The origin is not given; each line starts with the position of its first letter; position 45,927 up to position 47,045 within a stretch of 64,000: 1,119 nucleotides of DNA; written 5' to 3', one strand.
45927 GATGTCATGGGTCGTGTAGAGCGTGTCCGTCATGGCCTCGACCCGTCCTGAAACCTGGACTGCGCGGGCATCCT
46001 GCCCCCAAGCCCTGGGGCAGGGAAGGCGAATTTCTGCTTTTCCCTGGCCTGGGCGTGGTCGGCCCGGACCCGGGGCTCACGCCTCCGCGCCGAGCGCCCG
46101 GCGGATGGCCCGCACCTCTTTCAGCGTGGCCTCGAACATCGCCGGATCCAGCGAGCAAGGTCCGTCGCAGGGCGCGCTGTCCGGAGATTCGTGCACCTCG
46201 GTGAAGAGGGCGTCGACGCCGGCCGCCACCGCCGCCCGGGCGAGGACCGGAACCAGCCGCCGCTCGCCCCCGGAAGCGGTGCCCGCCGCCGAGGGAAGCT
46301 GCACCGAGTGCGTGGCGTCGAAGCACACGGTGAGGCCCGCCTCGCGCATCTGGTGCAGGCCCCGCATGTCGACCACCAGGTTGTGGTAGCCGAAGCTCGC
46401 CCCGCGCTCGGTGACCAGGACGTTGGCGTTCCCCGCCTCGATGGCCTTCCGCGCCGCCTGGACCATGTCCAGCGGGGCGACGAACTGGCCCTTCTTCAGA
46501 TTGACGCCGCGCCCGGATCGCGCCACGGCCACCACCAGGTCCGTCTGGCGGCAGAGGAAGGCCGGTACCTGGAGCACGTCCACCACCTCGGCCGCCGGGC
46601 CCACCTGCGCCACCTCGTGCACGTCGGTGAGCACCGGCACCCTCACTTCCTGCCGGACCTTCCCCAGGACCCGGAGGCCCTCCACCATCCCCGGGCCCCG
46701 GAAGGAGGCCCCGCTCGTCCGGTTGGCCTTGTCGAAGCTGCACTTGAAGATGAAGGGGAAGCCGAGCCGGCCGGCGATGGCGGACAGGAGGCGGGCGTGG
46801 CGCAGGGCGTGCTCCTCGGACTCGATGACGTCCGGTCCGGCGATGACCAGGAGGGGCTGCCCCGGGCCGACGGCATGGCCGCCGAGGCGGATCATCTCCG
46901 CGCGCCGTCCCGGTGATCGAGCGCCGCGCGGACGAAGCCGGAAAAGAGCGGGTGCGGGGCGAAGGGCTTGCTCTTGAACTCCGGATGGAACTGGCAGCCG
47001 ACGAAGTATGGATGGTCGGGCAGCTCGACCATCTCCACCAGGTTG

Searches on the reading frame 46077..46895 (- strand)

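Call 96: search_protein_families(library=pfam, proteins=[window:46077-46895:-], max_evalue=0.00001)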
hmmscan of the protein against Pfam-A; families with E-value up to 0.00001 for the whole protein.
window:46077-46895:- (272 aa): 1 family
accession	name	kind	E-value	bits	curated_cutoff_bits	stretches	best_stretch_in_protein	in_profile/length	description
PF00793.26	DAHP_synth_1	-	1e-62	211.9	25.5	1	8-261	11-264/270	DAHP synthetase I family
